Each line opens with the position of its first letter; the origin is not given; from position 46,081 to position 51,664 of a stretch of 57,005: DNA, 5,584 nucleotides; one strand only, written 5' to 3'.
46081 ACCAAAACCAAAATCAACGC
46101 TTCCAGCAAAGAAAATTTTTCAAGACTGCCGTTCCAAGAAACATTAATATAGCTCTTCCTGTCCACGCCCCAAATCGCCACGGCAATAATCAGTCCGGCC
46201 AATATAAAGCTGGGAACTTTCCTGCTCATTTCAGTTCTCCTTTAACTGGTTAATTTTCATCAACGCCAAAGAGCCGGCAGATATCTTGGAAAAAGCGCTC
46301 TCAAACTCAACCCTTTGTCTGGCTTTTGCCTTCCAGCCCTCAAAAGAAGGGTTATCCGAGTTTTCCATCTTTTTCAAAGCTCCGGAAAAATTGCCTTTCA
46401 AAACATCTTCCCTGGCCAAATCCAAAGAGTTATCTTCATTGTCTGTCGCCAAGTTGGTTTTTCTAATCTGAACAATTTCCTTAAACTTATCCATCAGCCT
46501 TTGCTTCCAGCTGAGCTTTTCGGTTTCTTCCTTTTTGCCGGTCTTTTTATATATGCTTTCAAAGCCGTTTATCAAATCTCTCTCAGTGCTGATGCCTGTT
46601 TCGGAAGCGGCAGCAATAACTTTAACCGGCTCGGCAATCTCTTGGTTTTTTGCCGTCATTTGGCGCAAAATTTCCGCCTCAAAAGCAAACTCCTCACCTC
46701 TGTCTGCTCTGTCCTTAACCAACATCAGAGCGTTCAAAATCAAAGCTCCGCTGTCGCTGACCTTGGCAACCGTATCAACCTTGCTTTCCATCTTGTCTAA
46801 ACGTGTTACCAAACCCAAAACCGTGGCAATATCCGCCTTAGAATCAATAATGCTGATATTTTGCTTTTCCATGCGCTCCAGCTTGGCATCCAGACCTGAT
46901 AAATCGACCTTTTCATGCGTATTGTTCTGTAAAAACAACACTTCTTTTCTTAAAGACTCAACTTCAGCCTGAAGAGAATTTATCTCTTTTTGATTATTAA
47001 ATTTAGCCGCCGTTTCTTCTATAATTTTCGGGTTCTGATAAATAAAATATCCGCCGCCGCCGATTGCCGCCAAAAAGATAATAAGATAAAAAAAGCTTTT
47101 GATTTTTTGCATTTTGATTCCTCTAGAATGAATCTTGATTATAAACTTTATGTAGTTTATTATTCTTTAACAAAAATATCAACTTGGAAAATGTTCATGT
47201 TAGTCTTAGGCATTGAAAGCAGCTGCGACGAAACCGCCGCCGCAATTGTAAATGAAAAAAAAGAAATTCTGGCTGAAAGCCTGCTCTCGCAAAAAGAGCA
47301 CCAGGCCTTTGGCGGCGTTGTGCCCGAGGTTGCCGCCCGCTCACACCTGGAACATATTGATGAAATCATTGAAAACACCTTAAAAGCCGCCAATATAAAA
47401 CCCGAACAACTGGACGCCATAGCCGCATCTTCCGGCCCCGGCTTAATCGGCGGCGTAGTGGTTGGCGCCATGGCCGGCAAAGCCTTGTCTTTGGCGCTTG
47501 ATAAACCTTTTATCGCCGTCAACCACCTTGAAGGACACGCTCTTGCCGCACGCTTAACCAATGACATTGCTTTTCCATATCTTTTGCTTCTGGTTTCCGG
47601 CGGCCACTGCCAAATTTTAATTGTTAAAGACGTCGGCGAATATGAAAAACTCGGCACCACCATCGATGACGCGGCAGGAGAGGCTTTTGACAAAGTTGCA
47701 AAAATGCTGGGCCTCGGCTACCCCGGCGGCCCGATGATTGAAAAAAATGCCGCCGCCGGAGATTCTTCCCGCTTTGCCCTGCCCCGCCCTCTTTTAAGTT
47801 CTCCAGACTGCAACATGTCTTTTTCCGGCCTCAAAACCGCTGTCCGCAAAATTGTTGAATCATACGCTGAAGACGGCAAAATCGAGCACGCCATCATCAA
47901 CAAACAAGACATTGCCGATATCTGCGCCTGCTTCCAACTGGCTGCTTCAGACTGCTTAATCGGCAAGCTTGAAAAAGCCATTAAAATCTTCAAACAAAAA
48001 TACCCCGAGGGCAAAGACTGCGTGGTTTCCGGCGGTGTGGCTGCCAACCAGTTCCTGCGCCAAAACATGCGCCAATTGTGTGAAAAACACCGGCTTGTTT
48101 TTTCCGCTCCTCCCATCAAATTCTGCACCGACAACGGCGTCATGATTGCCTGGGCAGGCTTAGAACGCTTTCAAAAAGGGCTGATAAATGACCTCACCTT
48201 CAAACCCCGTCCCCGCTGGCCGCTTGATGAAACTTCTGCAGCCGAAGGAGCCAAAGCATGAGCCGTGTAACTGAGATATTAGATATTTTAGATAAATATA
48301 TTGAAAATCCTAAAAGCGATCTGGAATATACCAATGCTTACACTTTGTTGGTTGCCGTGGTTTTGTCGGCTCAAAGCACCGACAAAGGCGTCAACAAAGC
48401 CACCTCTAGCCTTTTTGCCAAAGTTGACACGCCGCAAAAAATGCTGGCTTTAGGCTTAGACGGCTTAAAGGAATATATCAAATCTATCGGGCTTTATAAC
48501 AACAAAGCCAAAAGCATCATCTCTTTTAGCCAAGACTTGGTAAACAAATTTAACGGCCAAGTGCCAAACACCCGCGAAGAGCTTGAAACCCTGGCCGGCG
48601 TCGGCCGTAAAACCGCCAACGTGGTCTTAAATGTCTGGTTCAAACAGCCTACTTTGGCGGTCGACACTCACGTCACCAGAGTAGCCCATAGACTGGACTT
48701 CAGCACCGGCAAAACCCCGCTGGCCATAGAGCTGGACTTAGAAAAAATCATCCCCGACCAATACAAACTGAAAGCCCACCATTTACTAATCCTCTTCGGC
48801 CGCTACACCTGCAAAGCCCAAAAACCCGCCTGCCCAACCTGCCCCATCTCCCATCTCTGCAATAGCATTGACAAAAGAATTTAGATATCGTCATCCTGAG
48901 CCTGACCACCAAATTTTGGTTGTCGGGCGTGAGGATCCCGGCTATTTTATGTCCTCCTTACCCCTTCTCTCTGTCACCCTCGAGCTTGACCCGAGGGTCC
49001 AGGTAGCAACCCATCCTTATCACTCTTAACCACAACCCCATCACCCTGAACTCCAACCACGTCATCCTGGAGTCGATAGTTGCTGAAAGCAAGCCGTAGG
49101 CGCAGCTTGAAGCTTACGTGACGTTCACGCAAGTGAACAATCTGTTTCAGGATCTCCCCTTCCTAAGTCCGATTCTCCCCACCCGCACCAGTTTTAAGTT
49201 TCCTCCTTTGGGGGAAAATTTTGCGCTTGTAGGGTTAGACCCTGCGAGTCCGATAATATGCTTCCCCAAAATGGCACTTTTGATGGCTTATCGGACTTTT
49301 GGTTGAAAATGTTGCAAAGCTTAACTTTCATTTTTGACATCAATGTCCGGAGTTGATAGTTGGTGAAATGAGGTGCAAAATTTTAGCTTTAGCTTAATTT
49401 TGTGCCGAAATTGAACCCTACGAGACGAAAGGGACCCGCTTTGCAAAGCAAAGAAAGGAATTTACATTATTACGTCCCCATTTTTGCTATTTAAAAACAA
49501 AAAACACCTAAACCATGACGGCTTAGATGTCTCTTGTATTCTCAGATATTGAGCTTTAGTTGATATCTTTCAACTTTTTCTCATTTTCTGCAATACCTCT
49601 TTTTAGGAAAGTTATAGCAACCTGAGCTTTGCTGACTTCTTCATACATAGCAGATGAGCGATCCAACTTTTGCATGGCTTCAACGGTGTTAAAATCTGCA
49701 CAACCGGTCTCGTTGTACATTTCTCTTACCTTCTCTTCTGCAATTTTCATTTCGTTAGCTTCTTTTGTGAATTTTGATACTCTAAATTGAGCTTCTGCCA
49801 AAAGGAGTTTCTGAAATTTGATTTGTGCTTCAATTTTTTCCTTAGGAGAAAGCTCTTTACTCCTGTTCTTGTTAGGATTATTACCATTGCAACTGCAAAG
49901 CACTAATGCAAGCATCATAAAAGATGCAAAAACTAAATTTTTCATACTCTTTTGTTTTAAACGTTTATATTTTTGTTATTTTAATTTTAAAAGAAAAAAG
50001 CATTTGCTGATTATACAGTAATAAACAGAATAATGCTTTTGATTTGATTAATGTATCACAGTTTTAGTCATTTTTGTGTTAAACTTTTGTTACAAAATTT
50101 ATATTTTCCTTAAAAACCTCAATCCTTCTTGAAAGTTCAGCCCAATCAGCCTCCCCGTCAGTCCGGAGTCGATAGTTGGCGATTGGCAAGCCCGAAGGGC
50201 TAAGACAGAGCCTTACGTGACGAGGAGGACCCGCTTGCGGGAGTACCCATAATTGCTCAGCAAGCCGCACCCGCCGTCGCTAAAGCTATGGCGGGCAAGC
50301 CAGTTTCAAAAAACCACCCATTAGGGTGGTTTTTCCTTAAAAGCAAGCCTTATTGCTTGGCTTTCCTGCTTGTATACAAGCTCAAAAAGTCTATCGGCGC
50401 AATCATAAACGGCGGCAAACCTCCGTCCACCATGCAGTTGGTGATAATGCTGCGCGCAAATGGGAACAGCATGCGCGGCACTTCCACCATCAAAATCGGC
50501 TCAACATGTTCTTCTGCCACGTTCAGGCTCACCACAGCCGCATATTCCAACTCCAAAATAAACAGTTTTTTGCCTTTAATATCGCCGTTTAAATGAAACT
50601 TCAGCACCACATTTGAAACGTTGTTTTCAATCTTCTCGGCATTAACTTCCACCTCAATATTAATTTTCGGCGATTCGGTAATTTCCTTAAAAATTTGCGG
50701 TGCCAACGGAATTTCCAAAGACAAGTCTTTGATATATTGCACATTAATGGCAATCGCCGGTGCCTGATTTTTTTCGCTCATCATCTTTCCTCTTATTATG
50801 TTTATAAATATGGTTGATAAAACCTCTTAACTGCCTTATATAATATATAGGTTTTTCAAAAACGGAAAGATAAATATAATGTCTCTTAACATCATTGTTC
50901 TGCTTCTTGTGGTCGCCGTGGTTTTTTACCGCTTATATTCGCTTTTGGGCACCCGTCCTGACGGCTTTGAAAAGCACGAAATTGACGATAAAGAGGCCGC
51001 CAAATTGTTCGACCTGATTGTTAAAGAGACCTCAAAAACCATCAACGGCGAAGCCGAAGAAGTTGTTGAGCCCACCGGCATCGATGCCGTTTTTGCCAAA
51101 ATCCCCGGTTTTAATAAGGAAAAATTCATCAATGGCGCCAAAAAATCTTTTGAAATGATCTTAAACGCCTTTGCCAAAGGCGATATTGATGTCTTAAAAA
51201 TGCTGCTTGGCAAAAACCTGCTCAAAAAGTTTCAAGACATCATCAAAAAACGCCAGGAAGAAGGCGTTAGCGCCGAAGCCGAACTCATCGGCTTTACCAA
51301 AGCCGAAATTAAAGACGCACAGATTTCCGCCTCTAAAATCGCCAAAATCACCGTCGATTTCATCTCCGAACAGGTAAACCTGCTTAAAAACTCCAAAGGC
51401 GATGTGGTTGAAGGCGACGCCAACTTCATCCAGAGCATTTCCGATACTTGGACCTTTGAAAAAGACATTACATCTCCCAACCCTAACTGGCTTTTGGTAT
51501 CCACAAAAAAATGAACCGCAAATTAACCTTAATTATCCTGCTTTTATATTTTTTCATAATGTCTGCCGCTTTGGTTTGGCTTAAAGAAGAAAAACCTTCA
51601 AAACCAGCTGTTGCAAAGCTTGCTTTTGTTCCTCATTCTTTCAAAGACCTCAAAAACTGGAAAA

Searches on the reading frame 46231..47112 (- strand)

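Call 46: search_protein_families(library=pfam, proteins=[window:46231-47112:-], max_evalue=0.00001)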
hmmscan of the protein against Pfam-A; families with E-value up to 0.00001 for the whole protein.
window:46231-47112:- (293 aa): 0 families

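Call 56: search_protein_families(library=pfam, proteins=[window:46231-47112:-], max_evalue=0.05)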
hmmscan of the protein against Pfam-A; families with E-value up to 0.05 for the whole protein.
window:46231-47112:- (293 aa): 1 family
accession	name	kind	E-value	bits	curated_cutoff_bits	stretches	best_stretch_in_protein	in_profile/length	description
PF21408.2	MTR4-like_stalk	-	0.047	14.4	24.2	0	70-115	16-62/64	Exosome RNA helicase MTR4-like, stalk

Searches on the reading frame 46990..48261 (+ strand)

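Call 46: search_protein_families(library=pfam, proteins=[window:46990-48261:+], max_evalue=0.00001)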
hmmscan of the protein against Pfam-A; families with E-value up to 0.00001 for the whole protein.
window:46990-48261:+ (423 aa): 1 family
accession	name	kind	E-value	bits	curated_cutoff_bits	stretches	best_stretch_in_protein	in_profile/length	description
PF00814.31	TsaD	-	3.8e-93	312.4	24.8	1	92-388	1-264/264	tRNA N6-adenosine threonylcarbamoyltransferase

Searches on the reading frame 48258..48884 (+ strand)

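Call 46: search_protein_families(library=pfam, proteins=[window:48258-48884:+], max_evalue=0.00001)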
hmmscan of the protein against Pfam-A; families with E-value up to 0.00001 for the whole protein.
window:48258-48884:+ (208 aa): 2 families
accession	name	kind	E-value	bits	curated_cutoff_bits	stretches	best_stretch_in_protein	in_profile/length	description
PF00730.31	HhH-GPD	-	2.4e-24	86.2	26.2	1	32-166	1-107/108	HhH-GPD superfamily base excision DNA repair protein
PF00633.29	HHH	-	2e-09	37.3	24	1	97-125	1-29/30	Helix-hairpin-helix motif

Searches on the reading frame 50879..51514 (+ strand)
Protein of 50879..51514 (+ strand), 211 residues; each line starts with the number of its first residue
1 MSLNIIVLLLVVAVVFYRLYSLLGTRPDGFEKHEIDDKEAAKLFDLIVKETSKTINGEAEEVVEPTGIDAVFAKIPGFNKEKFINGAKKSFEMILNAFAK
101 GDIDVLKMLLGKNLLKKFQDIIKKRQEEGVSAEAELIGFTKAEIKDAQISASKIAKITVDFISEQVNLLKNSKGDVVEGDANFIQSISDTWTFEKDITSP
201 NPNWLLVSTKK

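Call 46: search_protein_families(library=pfam, proteins=[window:50879-51514:+], max_evalue=0.00001)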
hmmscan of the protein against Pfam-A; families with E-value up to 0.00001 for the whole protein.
window:50879-51514:+ (211 aa): 1 family
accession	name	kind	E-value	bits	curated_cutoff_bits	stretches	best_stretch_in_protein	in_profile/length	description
PF04280.21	Tim44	-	5.6e-38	130.8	29.6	1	74-210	11-146/147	Tim44-like domain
